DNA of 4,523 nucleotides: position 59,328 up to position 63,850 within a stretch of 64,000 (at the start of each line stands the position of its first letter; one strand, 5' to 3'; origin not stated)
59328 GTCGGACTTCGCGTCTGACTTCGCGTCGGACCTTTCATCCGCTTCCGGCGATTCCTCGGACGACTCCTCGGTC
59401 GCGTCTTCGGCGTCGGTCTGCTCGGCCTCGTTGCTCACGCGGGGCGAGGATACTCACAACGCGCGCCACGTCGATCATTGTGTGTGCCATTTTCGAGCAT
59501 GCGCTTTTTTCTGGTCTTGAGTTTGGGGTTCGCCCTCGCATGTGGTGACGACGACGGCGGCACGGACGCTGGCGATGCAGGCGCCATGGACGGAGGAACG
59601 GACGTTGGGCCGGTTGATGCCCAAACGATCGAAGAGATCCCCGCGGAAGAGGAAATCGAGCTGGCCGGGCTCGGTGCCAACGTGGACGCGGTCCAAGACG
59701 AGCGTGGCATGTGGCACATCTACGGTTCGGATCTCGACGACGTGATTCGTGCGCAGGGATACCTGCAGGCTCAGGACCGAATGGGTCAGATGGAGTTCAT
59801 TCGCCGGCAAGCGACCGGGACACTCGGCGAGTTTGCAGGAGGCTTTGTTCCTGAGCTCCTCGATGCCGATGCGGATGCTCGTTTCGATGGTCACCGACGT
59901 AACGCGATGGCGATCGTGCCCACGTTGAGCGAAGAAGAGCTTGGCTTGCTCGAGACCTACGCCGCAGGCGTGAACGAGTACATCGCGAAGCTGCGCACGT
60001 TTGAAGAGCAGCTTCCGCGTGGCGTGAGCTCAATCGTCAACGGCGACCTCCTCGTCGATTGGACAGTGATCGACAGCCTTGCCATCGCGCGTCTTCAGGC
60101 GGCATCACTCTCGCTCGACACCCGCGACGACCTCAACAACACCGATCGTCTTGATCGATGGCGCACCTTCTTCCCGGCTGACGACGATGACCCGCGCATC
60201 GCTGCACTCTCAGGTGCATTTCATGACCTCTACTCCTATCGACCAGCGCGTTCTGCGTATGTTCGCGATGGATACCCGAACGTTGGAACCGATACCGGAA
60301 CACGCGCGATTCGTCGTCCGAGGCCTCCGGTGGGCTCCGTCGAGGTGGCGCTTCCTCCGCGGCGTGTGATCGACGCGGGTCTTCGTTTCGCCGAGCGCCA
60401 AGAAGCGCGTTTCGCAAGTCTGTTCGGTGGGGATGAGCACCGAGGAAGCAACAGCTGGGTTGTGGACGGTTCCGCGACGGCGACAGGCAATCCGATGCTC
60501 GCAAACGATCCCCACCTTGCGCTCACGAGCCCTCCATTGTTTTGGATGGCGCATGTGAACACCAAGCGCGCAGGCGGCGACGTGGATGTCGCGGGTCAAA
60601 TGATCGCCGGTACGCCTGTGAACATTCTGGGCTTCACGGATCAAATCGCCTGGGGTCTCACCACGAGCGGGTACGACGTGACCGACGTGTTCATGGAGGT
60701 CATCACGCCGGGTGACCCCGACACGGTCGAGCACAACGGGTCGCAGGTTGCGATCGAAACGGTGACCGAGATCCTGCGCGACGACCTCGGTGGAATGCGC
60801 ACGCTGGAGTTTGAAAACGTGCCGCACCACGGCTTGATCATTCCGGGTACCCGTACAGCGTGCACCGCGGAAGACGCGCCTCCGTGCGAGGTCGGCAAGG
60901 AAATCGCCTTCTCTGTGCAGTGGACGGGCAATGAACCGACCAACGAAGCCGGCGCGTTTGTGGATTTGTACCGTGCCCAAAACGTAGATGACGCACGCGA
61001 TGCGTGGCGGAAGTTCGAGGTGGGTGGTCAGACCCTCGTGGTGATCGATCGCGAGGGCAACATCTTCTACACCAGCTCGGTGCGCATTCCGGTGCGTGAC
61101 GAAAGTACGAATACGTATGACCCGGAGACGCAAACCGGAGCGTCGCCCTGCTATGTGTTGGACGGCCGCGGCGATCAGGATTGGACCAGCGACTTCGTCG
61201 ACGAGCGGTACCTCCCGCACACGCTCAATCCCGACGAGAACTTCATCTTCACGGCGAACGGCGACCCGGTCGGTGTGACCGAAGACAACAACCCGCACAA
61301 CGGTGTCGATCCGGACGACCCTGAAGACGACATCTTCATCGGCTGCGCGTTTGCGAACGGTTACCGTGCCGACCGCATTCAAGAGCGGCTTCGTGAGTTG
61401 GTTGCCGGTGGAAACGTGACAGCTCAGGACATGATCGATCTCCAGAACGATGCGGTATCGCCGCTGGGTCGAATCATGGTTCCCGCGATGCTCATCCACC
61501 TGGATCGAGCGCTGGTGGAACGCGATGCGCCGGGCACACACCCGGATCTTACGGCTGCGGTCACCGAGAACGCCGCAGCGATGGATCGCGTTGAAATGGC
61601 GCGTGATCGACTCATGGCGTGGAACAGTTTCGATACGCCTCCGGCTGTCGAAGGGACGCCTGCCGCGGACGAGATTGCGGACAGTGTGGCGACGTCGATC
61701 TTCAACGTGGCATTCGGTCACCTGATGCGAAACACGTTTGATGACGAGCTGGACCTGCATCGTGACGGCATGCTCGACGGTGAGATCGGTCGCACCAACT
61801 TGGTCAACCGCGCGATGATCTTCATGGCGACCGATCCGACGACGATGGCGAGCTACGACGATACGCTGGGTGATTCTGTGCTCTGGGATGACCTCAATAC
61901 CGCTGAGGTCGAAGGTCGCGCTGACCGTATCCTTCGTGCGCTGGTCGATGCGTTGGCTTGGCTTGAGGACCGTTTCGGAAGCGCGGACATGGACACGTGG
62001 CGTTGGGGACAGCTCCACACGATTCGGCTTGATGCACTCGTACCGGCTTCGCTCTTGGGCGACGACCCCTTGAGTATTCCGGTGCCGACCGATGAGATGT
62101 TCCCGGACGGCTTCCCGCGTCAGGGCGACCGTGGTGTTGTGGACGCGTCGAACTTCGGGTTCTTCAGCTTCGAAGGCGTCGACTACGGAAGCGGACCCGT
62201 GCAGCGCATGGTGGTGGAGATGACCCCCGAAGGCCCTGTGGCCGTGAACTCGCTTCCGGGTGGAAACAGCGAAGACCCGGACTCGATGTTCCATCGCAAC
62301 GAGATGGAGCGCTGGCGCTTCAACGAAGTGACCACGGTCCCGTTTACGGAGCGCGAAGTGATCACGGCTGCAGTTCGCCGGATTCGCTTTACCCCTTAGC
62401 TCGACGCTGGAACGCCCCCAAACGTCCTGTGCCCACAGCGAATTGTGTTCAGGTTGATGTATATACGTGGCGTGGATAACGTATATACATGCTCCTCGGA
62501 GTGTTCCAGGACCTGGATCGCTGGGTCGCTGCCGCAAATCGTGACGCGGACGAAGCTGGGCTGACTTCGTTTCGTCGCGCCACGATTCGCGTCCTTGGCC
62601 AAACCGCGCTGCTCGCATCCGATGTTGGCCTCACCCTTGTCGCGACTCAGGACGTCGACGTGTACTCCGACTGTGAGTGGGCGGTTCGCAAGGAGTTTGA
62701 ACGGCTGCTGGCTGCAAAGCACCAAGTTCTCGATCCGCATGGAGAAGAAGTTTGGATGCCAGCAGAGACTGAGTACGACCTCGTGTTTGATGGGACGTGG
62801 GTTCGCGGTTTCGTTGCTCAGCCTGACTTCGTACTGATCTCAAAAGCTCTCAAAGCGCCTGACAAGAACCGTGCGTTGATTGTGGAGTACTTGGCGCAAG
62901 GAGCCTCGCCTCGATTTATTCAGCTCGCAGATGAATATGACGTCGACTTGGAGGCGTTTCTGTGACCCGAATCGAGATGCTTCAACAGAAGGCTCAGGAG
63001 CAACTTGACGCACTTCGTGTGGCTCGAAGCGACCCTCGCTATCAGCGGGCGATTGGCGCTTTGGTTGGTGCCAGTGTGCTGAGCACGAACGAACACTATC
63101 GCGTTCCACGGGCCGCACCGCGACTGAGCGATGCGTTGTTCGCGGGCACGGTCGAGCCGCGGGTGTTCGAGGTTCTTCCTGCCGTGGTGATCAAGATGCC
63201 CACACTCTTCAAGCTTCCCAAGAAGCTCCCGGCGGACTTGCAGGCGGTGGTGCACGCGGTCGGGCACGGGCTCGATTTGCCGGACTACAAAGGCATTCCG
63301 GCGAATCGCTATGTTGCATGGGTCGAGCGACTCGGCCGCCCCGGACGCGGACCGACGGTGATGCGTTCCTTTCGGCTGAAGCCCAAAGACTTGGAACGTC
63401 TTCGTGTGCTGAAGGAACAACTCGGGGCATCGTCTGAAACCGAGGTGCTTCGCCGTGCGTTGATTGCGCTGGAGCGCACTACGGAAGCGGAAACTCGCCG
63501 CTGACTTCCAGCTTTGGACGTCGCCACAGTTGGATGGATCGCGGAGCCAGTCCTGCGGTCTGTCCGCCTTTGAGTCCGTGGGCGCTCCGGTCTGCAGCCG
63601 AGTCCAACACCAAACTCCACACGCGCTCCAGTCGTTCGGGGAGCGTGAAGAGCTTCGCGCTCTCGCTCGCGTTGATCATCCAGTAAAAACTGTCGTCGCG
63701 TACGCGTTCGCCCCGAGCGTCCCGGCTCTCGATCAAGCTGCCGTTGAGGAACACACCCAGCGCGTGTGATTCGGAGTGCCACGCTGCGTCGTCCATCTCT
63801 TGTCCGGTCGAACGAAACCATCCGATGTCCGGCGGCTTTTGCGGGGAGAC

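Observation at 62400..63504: NTase-like / RHH two-gene cassette behind an AT-rich double palindrome that covers its own start codon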

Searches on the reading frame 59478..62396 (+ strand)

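Call 61: search_protein_families(library=pfam, proteins=[window:59478-62396:+], max_evalue=0.00001)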
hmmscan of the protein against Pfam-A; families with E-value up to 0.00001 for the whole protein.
window:59478-62396:+ (973 aa): 1 family
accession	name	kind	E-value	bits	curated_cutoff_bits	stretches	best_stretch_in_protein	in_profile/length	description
PF01804.23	Penicil_amidase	-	6.5e-144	481.9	21.3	1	69-961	2-673/675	Penicillin amidase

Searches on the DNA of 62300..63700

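Call 70: search_rna_families(source=window, start=62300, end=63700, threshold=evalue, max_evalue=1)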
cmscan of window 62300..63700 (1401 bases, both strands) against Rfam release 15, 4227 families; matches with E-value up to 1: 0.
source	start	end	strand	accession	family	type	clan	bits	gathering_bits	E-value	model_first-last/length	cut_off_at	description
